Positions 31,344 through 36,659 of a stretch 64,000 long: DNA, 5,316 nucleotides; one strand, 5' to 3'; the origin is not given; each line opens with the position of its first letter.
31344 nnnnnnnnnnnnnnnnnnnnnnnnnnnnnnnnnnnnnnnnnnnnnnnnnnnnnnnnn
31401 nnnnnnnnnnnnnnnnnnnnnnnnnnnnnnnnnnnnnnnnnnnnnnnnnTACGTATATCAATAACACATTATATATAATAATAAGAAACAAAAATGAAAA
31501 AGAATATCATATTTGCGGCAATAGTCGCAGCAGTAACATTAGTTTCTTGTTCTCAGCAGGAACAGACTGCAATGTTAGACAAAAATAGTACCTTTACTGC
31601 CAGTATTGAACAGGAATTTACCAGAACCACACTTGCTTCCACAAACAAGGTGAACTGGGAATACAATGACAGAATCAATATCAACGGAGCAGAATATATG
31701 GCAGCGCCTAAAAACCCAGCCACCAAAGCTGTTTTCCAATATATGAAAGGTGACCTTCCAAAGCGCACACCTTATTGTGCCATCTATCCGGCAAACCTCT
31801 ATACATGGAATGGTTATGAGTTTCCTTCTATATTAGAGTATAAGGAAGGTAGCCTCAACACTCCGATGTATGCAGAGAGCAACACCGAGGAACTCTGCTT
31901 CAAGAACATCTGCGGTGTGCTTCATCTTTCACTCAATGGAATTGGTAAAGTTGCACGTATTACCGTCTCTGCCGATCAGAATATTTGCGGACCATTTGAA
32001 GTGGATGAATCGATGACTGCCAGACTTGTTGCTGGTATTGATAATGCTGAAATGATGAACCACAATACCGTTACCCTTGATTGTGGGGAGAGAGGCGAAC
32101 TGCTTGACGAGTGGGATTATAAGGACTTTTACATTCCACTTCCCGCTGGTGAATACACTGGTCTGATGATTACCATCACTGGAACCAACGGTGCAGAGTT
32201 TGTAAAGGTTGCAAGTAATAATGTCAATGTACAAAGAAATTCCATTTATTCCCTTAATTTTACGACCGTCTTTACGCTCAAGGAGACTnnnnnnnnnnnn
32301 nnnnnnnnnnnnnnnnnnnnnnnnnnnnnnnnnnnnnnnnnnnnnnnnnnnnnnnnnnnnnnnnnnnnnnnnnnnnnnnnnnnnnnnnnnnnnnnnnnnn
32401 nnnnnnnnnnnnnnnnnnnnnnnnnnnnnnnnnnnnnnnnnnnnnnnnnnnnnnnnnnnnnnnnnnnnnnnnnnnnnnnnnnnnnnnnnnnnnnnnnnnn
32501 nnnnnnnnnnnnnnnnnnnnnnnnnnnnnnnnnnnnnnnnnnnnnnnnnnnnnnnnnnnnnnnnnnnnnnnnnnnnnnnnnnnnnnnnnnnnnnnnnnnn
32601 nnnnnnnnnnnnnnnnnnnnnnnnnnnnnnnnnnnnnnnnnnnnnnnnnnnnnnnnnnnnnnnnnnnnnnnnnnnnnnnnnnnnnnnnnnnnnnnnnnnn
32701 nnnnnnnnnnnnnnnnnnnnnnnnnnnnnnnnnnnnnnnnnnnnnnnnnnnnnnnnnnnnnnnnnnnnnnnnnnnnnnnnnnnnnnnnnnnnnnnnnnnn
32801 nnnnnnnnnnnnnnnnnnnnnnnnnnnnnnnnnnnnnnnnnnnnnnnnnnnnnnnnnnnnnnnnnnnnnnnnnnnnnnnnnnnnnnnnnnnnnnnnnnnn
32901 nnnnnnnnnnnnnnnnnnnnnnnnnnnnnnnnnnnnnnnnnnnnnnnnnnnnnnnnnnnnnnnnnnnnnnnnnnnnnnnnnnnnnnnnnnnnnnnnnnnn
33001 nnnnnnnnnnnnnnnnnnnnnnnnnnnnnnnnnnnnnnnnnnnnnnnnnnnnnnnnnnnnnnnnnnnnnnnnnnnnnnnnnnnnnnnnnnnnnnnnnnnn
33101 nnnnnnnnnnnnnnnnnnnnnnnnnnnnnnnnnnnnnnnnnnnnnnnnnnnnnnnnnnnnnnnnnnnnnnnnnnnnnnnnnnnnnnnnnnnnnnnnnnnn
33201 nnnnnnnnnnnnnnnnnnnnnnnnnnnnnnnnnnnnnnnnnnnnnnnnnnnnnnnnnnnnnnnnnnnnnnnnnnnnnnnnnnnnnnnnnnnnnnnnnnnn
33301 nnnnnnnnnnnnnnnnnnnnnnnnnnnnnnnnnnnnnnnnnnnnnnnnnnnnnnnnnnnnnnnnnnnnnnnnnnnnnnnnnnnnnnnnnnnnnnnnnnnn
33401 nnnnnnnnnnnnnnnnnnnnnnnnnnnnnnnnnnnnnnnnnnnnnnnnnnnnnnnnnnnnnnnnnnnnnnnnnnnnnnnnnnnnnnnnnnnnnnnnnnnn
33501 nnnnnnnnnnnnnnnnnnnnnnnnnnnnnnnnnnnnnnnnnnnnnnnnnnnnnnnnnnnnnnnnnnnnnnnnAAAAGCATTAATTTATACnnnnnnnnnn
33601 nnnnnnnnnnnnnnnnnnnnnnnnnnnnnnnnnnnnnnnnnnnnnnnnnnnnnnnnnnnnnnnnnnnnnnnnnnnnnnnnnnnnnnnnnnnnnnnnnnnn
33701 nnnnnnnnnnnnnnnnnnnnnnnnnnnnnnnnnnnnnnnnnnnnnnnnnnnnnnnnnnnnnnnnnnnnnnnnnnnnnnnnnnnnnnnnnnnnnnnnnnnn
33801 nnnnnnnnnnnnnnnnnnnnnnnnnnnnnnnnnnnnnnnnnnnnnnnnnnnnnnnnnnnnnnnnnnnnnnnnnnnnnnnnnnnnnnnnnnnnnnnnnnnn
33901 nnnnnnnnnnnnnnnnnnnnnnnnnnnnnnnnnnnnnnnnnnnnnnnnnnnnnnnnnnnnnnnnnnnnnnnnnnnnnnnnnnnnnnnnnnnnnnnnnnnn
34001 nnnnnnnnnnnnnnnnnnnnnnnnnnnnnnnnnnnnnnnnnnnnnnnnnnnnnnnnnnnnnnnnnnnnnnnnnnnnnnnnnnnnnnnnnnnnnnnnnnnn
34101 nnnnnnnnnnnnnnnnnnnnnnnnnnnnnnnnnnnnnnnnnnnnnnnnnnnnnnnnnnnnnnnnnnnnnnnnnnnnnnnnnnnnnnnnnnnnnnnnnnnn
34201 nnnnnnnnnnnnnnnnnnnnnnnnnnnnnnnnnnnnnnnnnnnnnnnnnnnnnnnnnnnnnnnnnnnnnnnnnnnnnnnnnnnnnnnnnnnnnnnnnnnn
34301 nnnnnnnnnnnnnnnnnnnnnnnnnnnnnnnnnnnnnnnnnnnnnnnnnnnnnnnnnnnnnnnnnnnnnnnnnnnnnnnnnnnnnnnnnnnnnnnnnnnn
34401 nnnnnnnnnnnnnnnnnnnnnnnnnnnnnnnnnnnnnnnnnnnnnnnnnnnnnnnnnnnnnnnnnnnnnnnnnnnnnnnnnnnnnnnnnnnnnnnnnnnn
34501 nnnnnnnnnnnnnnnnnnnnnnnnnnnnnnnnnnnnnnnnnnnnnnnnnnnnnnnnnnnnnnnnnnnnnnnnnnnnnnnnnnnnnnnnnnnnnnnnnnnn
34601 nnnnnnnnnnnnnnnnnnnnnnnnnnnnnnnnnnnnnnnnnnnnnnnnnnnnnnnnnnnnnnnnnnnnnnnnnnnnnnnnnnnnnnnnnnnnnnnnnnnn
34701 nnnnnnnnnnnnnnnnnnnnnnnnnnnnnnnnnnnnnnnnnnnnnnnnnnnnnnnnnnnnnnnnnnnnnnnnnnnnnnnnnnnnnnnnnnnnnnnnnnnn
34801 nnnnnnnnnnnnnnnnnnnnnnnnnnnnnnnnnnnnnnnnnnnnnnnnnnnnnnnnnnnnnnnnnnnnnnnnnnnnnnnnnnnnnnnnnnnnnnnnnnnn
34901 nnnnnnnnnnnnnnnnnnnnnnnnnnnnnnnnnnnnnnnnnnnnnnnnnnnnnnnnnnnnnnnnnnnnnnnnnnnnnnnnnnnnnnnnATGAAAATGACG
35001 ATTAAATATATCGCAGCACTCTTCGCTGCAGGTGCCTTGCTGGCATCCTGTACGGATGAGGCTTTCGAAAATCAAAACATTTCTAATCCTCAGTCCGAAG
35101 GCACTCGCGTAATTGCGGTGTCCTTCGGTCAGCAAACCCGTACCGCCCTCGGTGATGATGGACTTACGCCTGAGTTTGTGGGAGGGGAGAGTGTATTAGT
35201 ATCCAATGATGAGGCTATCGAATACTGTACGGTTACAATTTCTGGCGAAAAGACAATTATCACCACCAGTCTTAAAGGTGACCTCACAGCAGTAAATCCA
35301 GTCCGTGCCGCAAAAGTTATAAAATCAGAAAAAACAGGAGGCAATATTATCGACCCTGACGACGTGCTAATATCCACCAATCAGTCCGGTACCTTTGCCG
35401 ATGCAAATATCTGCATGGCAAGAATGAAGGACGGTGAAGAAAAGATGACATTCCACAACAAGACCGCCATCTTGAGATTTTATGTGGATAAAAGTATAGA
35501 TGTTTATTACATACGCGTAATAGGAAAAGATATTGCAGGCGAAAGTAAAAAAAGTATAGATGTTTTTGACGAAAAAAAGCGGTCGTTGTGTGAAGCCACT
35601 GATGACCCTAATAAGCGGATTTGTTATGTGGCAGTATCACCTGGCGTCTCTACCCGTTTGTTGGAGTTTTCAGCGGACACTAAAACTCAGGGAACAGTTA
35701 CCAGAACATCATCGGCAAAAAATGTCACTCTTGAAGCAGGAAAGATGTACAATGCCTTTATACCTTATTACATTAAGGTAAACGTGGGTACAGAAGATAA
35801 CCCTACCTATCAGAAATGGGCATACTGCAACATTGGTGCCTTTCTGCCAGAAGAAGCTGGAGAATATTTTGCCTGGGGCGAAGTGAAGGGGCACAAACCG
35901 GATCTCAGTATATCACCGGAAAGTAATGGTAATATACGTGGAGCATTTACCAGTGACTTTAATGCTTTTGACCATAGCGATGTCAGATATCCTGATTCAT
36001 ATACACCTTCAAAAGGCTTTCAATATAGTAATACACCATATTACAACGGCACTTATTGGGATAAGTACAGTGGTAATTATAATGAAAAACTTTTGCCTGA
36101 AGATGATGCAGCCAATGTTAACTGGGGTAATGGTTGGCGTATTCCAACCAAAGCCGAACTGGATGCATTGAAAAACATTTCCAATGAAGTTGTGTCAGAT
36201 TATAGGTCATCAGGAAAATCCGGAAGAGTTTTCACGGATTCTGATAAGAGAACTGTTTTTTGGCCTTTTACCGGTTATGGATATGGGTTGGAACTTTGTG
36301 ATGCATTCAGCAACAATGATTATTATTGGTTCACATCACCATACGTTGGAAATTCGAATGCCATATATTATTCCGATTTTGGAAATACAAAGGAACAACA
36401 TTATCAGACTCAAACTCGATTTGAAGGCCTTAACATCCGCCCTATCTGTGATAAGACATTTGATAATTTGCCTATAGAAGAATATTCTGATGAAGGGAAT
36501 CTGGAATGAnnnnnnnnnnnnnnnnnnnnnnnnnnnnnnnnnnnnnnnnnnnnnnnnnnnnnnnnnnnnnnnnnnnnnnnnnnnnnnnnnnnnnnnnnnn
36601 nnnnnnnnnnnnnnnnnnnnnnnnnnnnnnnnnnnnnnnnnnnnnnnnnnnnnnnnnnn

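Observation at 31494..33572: Type V pilin fused to a SusD domain, with no SusC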

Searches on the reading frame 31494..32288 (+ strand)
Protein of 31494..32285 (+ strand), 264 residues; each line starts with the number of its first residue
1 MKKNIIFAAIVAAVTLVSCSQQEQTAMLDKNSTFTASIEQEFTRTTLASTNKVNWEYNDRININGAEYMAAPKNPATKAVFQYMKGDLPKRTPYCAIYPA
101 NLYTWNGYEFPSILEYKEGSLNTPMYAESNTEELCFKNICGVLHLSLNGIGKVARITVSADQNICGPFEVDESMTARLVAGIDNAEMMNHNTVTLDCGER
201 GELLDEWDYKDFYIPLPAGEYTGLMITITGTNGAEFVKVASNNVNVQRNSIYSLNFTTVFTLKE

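Call 5: search_protein_families(library=pfam, proteins=[window:31494-32285:+], max_evalue=10)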
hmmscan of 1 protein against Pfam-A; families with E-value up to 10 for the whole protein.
seq(264 aa): 3 families
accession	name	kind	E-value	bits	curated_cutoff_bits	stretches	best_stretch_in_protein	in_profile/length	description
PF00694.25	Aconitase_C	-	0.16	12.8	22.8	1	17-74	8-65/131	Aconitase C-terminal domain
PF06477.18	DUF1091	-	0.23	12.3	25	1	61-112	20-74/83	Protein of unknown function (DUF1091)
PF16386.10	DUF4995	-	0.36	11.3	28.4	1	1-26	1-28/73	Domain of unknown function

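Call 28: search_solved_structures(query=A3, max_evalue=10, show_alignments=2)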
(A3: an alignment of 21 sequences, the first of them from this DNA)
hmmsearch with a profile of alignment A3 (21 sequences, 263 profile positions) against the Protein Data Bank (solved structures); distinct sequences matched with E-value up to 10: 1.
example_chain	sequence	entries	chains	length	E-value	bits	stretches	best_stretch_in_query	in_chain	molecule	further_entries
9hjm_I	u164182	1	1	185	0.1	15.4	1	2-47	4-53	Peptidyl-prolyl cis-trans isomerase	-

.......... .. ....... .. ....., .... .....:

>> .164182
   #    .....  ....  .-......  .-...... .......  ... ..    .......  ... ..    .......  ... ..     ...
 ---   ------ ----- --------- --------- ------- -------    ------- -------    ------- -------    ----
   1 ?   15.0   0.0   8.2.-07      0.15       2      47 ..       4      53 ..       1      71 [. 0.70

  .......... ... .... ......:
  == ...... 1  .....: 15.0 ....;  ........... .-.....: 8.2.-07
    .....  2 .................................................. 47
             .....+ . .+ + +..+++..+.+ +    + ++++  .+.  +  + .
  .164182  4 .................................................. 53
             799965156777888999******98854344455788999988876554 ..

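Call 29: search_protein_families(library=pfam, alignment_id=A3, max_evalue=1)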
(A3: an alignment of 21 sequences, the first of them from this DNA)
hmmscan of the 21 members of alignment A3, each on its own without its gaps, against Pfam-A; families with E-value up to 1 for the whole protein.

A. member 1, seq(265 aa): 3 families
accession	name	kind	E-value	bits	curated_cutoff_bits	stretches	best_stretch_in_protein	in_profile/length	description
PF00694.25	Aconitase_C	-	0.16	12.7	22.8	1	17-74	8-65/131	Aconitase C-terminal domain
PF06477.18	DUF1091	-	0.23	12.4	25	0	61-112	20-74/83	Protein of unknown function (DUF1091)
PF16386.10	DUF4995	-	0.36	11.3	28.4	1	1-26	1-28/73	Domain of unknown function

B. families by the number of members that match (of 21 scanned): 16 families
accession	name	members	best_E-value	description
PF13149.12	Mfa_like_1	2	8.6e-05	Fimbrillin-like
PF25548.1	DUF7926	1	0.0027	Domain of unknown function (DUF7926)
PF16723.11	DUF5065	1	0.021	Domain of unknown function (DUF5065)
PF25581.1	AsqO_C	1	0.044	AsqO-like, C-terminal domain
PF06835.18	LptC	1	0.051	Lipopolysaccharide-assembly, LptC-related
PF04092.18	SAG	1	0.063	SRS domain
PF25786.1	HEAT_GCN1_C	1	0.072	GCN1-like, C-terminal HEAT repeats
PF14526.11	Cass2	1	0.15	Integron-associated effector binding protein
PF00694.25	Aconitase_C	1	0.16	Aconitase C-terminal domain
PF02839.19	CBM_5_12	1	0.2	Carbohydrate-binding module family 5/12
PF06477.18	DUF1091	1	0.23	Protein of unknown function (DUF1091)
PF18364.6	Molybdopterin_N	1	0.24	Molybdopterin oxidoreductase N-terminal domain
PF09610.15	Myco_arth_vir_N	1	0.25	Mycoplasma virulence signal region (Myco_arth_vir_N)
PF08436.17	DXP_redisom_C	1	0.27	1-deoxy-D-xylulose 5-phosphate reductoisomerase C-terminal domain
PF23705.1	RxLR_effector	1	0.3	RxLR effector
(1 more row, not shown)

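Call 36: predict_structure(alignment_id=A2)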
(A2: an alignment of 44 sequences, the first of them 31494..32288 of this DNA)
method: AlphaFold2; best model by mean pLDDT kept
length: 265 residues; sequences in the alignment: 44
mean_pLDDT: 83.1   pTM: 0.78
mean pLDDT of the five models: 83.1, 82.9, 82.2, 82.0, 80.3
residues with pLDDT >= 90: 179; 70-90: 31; 50-70: 14; < 50: 41
segments of 3 or more residues with pLDDT < 50: 1-31, 43-49
pLDDT, mean of each block of 10 residues (from residue 1): 40 35 39 80 44 85 96 92 93 95 94 91 92 95 95 97 94 90 60 96 95 95 97 95 93 91 61
secondary structure, 60 per line:
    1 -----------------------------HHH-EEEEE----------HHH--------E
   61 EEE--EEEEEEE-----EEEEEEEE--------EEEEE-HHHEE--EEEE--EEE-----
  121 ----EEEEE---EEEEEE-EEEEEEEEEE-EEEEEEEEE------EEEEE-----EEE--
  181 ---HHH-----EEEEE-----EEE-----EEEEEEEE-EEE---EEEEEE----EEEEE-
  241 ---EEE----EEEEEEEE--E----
elements in order: E34-38 E60-63 E66-72 E78-85 E94-98 E107-110 E113-115 E125-129 E133-138 E140-149 E151-159 E166-170 E176-178 E192-196 E202-204 E210-217 E219-221 E225-230 E235-239 E244-246 E251-258

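Call 38: fold_search(model_id=the predicted structure, library=pdb)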
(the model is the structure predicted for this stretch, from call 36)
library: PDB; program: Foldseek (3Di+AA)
matches with E <= 10: 1135; with E <= 0.001: 18
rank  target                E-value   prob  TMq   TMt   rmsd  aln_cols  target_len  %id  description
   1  3t2l                  5.2e-08  1.00  0.41  0.39  11.9       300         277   14  Crystal structure of a Putative cell adhesion protein (BF1858) from Bacteroides fragilis NCTC 9343 at 2.33 A resolution (released 2011-08-10)
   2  3ufi                  2.4e-07  1.00  0.49  0.47   6.7       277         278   12  Crystal structure of a putative cell adhesion protein (BACOVA_04980) from Bacteroides ovatus ATCC 8483 at 2.18 A resolut (released 2011-12-14)
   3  4k4k_B                3.9e-06  1.00  0.46  0.47   6.9       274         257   16  Crystal structure of a putative cell adhesion protein (BACUNI_00621) from Bacteroides uniformis ATCC 8492 at 1.67 A re (released 2013-05-01)
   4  4k4k_A                9.2e-06  1.00  0.47  0.48   5.7       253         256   16  Crystal structure of a putative cell adhesion protein (BACUNI_00621) from Bacteroides uniformis ATCC 8492 at 1.67 A re (released 2013-05-01)
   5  4rdb                  7.3e-05  0.99  0.28  0.26  12.1       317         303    9  Crystal structure of an immunoreactive 32 kDa antigen PG49 (PG_0181) from Porphyromonas gingivalis W83 at 1.45 A resolut (released 2014-12-03)
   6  3gld_A                1.0e-04  0.84  0.18  0.17  20.5       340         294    8  Crystal Structure of the Major Pilin from Streptococcus pyogenes E117A mutant (released 2009-06-02)
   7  3up6_B                1.9e-04  0.99  0.31  0.27  11.4       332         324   10  Crystal structure of a putative cell adhesion protein (BACOVA_04078) from Bacteroides ovatus ATCC 8483 at 2.80 A resol (released 2011-12-21)
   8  4h40_B                2.4e-04  1.00  0.45  0.40   9.6       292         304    9  Crystal structure of a putative cell adhesion protein (BF2867) from Bacteroides fragilis NCTC 9343 at 2.57 A resolutio (released 2012-10-03)
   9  4h40_A                3.2e-04  1.00  0.47  0.42  10.1       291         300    7  Crystal structure of a putative cell adhesion protein (BF2867) from Bacteroides fragilis NCTC 9343 at 2.57 A resolutio (released 2012-10-03)
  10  4ecn                  3.6e-04  0.92  0.23  0.10  14.5       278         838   11  Crystal structure of a leucine-rich repeat protein (BT_0210) from Bacteroides thetaiotaomicron VPI-5482 at 2.80 A resolu (released 2012-05-23)
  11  3up6_A                4.0e-04  0.99  0.34  0.30  10.6       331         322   11  Crystal structure of a putative cell adhesion protein (BACOVA_04078) from Bacteroides ovatus ATCC 8483 at 2.80 A resol (released 2011-12-21)
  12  5nf4_A                5.5e-04  1.00  0.34  0.31   9.2       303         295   12  The tip fimbrial protein Mfa3 from Porphyromonas gingivalis with C-terminal truncation. (released 2018-02-07)
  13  5cag                  5.8e-04  0.80  0.21  0.20  14.1       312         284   11  Crystal structure of a putative adhesin (BACOVA_02677) from Bacteroides ovatus ATCC 8483 at 3.00 A resolution (PSI Commu (released 2015-10-14)
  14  3b2m_C                6.2e-04  0.54  0.17  0.16  16.7       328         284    9  Crystal Structure of the Major Pilin from Streptococcus pyogenes (released 2007-12-18)
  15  4gpv_B                8.1e-04  0.99  0.36  0.31  10.5       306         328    8  Crystal structure of a putative cell adhesion protein (BACEGG_00536) from Bacteroides eggerthii DSM 20697 at 1.67 A re (released 2012-09-19)
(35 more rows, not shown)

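Call 63: search_protein_representatives(alignment_id=A4)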
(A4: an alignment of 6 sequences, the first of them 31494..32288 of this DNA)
Query: 6 sequences, 266 profile positions. Proteins with E-value up to 0.001 (for the whole library): 12662; up to 1e-10: 7322; up to 1e-30: 697. The best 150 are listed.
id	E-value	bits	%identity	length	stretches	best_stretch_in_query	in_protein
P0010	1.9e-121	421.1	-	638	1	1-266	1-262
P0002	1.8e-107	375.2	-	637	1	1-265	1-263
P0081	5.3e-107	373.7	-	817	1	8-263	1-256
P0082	2.1e-106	371.8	-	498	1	1-264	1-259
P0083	4.0e-102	357.7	-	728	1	1-263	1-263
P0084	3.1e-99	348.2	-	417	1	1-263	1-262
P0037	2.3e-98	345.4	-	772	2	1-265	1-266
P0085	2.3e-97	342.1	-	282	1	1-263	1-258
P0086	4.5e-97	341.2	-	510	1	1-264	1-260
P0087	8.6e-97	340.2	-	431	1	1-264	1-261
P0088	1.1e-96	339.9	-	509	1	3-263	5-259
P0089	1.2e-96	339.7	-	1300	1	1-264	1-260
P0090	2.2e-96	338.9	-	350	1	1-263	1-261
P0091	5.3e-95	334.4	-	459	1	1-263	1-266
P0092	1.4e-93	329.7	-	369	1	1-263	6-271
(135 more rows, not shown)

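Call 65: search_protein_families(library=pfam, alignment_id=A5, max_evalue=0.001)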
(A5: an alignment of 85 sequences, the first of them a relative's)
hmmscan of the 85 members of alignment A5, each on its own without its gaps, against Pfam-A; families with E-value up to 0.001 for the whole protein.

A. member 1, P0081 (817 aa): 0 families

B. families by the number of members that match (of 85 scanned): 9 families
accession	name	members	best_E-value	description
PF07603.17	Lcl_C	8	2.3e-08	Lcl C-terminal domain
PF09603.15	Fib_succ_major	6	1.8e-10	Fibrobacter succinogenes major domain (Fib_succ_major)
PF13149.12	Mfa_like_1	3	1.2e-05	Fimbrillin-like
PF02368.24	Big_2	2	1.8e-16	Bacterial Ig-like domain (group 2)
PF18998.6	Flg_new_2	1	4e-62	Divergent InlB B-repeat domain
PF07980.17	SusD_RagB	1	1.4e-19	SusD family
PF16318.11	DUF4957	1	7.1e-13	Domain of unknown function (DUF4957)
PF14322.12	SusD-like_3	1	5.8e-11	Starch-binding associating with outer membrane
PF13306.12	LRR_5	1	6.8e-07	BspA type Leucine rich repeat region (6 copies)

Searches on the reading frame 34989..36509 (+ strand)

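Call 3: search_protein_families(library=pfam, proteins=[window:34989-36509:+], max_evalue=0.01)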
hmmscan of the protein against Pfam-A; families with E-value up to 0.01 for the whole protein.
window:34989-36509:+ (506 aa): 1 family
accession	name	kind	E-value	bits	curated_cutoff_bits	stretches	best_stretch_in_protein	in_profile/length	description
PF07603.17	Lcl_C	-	0.00097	19.9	34.9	1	380-475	42-108/117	Lcl C-terminal domain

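Call 4: search_protein_families(library=ncbifam, proteins=[window:34989-36509:+], max_evalue=0.01)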
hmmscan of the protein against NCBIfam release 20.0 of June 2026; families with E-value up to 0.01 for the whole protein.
window:34989-36509:+ (506 aa): 1 family
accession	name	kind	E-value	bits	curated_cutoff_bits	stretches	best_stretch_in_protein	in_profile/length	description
NF052322.1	FimD_tip_adhes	equivalog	0.0053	15.5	170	0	364-401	585-617/664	fimbrial tip adhesin FimD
